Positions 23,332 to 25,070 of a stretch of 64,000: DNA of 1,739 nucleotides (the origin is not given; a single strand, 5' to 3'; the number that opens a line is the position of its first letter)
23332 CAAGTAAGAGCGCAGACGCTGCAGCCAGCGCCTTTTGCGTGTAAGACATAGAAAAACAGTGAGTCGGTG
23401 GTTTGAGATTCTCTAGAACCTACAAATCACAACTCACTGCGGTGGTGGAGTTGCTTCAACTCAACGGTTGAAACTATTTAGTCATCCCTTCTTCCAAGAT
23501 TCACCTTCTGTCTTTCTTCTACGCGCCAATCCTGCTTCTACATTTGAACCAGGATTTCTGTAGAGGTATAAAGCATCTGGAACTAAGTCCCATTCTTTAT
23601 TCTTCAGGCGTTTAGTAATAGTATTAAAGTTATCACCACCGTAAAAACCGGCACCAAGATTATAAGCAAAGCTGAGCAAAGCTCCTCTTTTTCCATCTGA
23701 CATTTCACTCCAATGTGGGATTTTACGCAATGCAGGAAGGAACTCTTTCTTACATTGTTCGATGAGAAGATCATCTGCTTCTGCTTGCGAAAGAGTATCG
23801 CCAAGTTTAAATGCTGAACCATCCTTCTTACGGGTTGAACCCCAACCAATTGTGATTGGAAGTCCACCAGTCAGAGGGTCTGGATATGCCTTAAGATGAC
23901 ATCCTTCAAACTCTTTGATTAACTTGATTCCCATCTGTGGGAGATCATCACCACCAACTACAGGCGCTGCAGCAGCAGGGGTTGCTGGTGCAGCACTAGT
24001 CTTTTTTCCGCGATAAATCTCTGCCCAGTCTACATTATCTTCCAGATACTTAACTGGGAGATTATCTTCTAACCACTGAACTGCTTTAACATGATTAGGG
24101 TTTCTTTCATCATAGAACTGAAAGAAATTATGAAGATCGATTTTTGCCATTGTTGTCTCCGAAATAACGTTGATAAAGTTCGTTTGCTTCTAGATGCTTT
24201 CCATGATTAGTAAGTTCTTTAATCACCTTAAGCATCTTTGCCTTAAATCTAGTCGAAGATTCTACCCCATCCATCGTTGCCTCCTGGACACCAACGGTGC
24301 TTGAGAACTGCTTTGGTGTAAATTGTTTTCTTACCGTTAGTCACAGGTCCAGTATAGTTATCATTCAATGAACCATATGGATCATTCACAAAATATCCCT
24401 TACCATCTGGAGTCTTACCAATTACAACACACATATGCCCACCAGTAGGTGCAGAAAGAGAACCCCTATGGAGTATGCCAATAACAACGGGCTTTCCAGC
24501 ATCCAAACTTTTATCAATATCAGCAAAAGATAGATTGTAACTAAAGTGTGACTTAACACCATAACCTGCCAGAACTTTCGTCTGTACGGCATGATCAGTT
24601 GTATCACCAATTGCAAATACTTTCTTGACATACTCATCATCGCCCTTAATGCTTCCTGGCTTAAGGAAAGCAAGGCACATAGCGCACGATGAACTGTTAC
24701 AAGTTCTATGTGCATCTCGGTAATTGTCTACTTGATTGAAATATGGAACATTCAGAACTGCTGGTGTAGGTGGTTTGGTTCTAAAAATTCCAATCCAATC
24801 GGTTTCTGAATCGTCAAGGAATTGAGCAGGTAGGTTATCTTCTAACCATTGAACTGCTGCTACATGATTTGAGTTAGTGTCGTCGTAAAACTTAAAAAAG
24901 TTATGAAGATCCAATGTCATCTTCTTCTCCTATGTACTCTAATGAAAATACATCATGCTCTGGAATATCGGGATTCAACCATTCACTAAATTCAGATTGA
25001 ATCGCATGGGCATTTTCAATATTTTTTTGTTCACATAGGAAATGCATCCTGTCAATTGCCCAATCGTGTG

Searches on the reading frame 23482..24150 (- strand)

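Call 8: search_protein_families(library=pfam, proteins=[window:23482-24150:-], max_evalue=0.01)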
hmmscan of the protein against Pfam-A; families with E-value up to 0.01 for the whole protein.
window:23482-24150:- (222 aa): 1 family
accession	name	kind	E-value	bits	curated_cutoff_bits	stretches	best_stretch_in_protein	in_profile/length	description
PF00959.24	Phage_lysozyme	-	6.1e-21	75.5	22.3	1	79-215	1-125/125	Phage lysozyme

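Call 9: search_protein_families(library=phrogs, proteins=[window:23482-24150:-], max_evalue=0.001)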
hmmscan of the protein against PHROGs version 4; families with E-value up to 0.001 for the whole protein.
window:23482-24150:- (222 aa): 7 families
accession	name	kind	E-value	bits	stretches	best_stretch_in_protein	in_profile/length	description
phrog_3617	-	unknown function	3.6e-63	215.1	2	69-220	245-404/405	-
phrog_7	-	lysis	6.5e-36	124.8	1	53-215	545-691/873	endolysin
phrog_28234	-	lysis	1.8e-33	117.1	1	73-220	66-220/372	endolysin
phrog_10457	-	lysis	3.6e-19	69.8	1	148-220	25-94/95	endolysin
phrog_33083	-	lysis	4e-12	46.5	1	72-217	5-138/456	endolysin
phrog_10051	-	lysis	8.8e-11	42.6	1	1-55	222-270/455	endolysin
phrog_7910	-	lysis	0.00025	22.5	1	148-217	23-89/96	endolysin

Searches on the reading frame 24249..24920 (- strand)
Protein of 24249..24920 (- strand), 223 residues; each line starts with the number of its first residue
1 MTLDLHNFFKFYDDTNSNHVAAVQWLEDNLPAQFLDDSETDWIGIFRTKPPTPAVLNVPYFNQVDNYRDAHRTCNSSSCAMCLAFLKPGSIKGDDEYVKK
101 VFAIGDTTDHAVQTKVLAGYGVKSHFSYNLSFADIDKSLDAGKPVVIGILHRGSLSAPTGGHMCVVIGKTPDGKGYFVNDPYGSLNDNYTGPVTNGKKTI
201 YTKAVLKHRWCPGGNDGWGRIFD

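Call 8: search_protein_families(library=pfam, proteins=[window:24249-24920:-], max_evalue=0.01)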
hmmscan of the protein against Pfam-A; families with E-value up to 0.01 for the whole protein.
window:24249-24920:- (223 aa): 2 families
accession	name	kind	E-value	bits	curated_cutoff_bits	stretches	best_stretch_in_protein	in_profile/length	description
PF13529.12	Peptidase_C39_2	-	6.6e-14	53.1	24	1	56-182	1-143/143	Peptidase_C39 like family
PF12385.14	Peptidase_C70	-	9.3e-05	22.8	19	1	56-186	5-128/141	Papain-like cysteine protease AvrRpt2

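Call 9: search_protein_families(library=phrogs, proteins=[window:24249-24920:-], max_evalue=0.001)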
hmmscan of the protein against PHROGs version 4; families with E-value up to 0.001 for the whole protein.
window:24249-24920:- (223 aa): 4 families
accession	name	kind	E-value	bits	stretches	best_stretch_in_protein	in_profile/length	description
phrog_3617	-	unknown function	2.4e-77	261.8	1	1-222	1-232/405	-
phrog_10051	-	lysis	3.1e-76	258.3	1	2-222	224-453/455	endolysin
phrog_10075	-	unknown function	4.3e-13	49.2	1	29-194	530-692/1205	-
phrog_29753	-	unknown function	1.8e-07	31.6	1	55-207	7-168/374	-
